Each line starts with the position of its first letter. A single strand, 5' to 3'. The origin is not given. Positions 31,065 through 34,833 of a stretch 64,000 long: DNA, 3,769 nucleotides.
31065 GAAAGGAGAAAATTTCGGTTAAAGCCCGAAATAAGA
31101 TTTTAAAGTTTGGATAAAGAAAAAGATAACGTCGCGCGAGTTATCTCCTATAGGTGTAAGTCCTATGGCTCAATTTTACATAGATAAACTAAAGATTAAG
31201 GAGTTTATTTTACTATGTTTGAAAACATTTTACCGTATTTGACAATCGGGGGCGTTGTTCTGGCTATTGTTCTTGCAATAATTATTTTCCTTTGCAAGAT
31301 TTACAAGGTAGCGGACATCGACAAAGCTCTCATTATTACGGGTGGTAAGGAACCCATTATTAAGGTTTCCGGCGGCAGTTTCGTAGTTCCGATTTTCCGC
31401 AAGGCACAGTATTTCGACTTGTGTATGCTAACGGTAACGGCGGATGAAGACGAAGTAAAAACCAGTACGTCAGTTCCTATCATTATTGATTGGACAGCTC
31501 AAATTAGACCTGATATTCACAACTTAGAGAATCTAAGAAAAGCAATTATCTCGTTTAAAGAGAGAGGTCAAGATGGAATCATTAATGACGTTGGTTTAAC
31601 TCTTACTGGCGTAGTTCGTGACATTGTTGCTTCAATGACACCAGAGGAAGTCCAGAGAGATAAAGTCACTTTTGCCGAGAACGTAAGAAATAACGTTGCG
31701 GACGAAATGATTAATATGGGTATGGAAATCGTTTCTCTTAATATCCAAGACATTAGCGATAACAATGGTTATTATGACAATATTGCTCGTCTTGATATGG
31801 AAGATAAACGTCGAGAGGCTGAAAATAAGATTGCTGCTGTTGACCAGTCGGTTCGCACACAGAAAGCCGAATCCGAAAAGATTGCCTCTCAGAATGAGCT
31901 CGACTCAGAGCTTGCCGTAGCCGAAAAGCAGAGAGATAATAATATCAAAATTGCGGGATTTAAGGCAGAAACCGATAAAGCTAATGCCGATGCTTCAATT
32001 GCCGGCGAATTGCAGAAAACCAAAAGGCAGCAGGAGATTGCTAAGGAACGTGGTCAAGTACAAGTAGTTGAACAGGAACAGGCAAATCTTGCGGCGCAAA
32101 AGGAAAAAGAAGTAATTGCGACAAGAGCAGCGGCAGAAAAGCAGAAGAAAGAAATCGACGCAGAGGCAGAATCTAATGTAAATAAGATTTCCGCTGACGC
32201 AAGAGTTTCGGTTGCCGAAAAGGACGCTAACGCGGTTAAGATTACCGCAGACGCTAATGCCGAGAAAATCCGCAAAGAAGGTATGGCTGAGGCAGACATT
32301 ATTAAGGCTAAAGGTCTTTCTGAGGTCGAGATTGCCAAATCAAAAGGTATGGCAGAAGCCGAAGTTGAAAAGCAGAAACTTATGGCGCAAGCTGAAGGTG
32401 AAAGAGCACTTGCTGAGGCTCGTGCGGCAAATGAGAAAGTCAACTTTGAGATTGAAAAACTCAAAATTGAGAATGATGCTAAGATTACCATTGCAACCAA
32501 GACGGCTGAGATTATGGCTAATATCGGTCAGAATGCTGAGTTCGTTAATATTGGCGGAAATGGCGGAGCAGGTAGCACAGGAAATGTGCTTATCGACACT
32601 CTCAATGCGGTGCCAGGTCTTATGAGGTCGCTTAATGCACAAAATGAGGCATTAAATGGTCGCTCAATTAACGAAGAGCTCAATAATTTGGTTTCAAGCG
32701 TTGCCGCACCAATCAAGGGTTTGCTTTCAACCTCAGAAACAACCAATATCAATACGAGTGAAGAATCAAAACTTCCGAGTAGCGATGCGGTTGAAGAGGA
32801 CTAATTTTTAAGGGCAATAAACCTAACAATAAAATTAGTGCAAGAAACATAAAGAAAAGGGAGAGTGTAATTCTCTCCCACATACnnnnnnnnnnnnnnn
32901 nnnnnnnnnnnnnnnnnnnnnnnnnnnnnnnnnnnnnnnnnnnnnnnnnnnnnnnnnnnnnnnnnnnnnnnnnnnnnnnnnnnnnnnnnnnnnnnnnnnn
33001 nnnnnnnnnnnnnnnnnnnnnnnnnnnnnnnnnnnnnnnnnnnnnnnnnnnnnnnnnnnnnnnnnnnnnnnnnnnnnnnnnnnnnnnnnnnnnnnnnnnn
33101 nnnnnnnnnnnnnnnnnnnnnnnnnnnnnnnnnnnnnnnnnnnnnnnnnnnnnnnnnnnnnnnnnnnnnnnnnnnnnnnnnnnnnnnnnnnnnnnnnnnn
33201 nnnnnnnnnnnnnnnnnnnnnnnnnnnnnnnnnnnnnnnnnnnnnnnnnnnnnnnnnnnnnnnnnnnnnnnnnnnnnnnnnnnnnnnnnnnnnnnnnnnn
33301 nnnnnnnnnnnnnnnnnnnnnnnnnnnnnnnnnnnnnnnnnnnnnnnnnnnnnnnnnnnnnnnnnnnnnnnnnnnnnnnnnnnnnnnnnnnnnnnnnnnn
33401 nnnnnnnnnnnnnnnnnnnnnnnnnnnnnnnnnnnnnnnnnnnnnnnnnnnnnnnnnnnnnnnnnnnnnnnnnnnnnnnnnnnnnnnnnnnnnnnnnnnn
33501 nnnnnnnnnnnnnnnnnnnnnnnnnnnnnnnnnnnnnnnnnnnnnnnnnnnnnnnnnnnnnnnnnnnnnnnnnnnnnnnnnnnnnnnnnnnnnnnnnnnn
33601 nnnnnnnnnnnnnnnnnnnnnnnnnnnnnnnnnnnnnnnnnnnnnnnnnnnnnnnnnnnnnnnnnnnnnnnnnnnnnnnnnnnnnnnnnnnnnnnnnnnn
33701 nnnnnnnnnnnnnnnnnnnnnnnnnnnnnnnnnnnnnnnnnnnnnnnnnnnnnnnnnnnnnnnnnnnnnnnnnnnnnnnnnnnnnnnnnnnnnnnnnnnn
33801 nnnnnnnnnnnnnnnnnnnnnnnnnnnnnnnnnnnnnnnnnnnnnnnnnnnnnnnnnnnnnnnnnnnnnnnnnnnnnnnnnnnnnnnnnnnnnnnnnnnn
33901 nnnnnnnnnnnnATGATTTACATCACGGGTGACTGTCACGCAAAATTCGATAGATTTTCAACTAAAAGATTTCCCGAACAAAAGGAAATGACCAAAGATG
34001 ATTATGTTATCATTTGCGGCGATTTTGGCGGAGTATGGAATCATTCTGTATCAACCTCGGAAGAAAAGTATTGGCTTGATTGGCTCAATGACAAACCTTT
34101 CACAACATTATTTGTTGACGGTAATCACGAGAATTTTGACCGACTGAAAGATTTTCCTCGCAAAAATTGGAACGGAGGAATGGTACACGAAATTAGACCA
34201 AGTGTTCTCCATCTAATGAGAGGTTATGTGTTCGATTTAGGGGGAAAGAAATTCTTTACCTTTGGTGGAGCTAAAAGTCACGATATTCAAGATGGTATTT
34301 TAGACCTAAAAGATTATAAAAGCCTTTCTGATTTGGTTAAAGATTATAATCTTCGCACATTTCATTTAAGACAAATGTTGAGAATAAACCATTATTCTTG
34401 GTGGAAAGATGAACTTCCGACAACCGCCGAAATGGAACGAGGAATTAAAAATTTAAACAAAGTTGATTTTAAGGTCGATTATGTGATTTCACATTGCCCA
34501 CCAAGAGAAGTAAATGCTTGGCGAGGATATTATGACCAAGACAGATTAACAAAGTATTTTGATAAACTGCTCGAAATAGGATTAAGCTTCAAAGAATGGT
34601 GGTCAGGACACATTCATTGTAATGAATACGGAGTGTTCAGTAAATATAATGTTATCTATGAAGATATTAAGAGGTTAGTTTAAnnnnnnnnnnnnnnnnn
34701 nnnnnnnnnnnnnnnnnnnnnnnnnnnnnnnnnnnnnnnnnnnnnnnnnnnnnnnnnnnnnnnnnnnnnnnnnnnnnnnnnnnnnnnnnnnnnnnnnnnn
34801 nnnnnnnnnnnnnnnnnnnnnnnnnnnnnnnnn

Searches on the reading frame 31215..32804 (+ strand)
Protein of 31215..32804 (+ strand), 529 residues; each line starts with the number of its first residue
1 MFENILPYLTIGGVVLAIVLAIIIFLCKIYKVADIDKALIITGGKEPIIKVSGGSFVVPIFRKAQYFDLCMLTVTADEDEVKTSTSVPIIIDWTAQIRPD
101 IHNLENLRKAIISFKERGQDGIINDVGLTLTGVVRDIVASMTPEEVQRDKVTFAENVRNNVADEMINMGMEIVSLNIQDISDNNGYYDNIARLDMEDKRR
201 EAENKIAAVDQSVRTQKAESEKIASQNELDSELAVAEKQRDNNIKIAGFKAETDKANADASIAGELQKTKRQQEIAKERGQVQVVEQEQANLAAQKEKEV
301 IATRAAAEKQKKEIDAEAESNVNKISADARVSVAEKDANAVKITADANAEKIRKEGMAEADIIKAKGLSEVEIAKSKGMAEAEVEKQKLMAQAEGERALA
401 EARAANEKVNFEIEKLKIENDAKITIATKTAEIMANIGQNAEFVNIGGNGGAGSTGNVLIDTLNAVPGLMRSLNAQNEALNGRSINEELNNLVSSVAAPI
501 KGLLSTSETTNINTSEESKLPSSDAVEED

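Call 15: search_protein_families(library=phrogs, proteins=[window:31215-32804:+], max_evalue=0.00001)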
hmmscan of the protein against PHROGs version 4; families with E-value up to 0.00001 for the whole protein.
window:31215-32804:+ (529 aa): 1 family
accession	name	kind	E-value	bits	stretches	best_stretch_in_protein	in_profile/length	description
phrog_200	-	other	3.2e-08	34.1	1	11-240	84-321/379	lipoprotein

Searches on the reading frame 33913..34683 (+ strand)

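Call 77: search_protein_families(library=pfam, proteins=[window:33913-34683:+], max_evalue=0.001)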
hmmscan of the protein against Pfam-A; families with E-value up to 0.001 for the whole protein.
window:33913-34683:+ (256 aa): 1 family
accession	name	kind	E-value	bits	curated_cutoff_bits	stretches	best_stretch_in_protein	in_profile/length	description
PF00149.33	Metallophos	-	3.6e-11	44.3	21.5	1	2-236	3-190/191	Calcineurin-like phosphoesterase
